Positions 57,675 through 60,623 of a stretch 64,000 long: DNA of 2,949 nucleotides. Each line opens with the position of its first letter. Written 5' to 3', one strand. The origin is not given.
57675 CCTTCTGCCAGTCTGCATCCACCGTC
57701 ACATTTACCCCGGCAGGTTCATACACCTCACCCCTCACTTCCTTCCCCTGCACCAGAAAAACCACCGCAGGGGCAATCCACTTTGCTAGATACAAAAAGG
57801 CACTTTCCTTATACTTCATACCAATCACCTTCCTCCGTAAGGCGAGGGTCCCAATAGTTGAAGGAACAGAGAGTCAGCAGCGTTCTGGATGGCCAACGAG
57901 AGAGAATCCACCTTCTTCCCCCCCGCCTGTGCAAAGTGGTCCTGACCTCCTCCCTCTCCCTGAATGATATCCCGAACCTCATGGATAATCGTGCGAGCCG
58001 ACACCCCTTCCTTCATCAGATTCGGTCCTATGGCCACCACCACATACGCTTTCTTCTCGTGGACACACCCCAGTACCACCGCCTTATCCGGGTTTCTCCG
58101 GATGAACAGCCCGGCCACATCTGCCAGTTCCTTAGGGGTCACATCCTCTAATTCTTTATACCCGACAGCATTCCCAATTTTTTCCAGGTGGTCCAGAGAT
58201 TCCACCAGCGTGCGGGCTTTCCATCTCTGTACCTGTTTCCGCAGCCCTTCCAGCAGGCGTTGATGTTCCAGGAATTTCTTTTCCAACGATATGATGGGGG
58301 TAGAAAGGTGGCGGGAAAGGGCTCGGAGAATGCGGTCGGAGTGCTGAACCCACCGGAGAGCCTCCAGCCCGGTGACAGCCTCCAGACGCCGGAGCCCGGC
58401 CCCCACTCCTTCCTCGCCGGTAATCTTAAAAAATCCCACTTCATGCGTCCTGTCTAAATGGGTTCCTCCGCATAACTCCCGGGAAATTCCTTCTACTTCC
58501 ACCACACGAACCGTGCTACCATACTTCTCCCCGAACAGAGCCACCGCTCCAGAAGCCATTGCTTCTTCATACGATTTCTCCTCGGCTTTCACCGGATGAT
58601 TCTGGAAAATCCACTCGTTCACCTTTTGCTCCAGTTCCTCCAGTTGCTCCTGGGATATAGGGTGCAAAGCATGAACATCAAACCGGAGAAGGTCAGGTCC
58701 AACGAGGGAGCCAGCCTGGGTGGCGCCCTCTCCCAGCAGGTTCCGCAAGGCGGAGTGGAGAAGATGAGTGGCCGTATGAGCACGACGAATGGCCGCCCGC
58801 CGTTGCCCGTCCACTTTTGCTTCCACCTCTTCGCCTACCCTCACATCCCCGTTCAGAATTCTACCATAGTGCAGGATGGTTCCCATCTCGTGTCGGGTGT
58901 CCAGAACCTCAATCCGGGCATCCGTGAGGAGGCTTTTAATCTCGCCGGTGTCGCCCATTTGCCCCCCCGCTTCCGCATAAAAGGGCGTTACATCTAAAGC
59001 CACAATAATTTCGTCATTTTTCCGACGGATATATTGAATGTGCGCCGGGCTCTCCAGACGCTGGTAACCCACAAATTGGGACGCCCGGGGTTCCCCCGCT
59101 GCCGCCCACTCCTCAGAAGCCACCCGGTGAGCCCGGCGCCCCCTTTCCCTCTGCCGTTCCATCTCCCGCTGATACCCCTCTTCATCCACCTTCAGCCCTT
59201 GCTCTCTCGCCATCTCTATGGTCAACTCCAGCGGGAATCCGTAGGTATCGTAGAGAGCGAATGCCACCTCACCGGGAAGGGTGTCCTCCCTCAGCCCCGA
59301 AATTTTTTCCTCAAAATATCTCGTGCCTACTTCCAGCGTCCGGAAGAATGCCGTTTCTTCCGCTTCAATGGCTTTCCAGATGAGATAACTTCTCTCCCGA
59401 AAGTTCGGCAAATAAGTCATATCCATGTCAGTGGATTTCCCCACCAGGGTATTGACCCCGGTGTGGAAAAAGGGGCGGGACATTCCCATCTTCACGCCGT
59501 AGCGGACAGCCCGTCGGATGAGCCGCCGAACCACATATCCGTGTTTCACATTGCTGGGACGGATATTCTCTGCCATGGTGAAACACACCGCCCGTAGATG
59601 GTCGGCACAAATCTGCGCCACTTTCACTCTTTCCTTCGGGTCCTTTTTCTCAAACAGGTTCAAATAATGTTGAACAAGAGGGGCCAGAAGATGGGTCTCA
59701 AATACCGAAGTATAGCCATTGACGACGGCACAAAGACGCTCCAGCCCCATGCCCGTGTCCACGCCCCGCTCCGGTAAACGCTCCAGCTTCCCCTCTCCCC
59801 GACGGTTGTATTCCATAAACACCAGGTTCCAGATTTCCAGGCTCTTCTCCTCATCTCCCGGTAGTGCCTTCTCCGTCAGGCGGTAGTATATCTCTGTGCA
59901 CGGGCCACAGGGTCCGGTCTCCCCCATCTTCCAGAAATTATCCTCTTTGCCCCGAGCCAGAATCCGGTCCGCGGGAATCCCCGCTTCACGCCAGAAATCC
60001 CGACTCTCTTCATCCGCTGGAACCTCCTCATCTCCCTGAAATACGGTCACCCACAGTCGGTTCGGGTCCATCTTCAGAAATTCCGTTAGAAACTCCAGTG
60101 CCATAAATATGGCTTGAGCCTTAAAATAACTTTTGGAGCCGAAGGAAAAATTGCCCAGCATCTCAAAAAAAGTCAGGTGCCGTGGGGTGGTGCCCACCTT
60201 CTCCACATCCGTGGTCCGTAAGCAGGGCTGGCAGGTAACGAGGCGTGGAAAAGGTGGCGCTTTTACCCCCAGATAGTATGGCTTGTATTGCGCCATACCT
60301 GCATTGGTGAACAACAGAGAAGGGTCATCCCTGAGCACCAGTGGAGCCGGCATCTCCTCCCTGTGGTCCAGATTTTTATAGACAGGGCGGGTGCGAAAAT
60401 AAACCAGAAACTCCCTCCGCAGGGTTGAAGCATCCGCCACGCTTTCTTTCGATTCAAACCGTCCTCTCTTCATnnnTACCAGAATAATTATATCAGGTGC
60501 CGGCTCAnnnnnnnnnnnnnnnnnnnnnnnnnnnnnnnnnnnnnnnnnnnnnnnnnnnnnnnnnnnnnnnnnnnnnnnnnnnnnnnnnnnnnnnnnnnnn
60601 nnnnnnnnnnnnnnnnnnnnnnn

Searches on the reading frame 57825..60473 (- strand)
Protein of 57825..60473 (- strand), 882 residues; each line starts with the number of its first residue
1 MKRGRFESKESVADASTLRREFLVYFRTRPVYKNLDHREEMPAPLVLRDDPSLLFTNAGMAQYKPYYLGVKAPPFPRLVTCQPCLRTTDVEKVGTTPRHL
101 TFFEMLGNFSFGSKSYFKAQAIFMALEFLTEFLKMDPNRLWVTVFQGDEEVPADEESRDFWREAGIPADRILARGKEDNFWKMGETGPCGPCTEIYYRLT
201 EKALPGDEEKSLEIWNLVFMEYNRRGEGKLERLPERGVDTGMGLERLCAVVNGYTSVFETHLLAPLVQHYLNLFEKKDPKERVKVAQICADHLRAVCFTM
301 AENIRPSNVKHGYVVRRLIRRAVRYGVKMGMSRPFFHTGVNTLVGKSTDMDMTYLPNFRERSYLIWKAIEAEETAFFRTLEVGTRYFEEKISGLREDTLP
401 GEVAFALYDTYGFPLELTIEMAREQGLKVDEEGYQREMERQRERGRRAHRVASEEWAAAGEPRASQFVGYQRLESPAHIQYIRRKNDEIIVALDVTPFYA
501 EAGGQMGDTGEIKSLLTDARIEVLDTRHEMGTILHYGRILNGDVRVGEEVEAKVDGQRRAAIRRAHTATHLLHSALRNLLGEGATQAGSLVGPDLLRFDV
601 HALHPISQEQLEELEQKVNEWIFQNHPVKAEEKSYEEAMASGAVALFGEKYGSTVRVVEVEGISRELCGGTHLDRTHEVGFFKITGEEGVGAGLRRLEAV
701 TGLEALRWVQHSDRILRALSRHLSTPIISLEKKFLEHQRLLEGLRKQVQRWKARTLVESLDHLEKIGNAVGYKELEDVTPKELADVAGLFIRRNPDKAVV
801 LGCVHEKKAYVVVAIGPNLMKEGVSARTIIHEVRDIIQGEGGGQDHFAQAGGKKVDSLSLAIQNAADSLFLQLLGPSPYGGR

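Call 56: search_protein_families(library=pfam, proteins=[window:57825-60473:-], max_evalue=0.001)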
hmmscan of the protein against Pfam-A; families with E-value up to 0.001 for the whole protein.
window:57825-60473:- (882 aa): 3 families
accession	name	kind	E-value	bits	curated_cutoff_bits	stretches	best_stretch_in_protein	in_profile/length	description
PF01411.24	tRNA-synt_2c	-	1.5e-157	525.9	30.3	1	18-557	2-551/552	tRNA synthetases class II (A)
PF07973.19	tRNA_SAD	-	1.1e-15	57.8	24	1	655-698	1-44/44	Threonyl and Alanyl tRNA synthetase second additional domain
PF02272.25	DHHA1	-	2.3e-09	38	25.9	1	770-865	4-96/102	DHHA1 domain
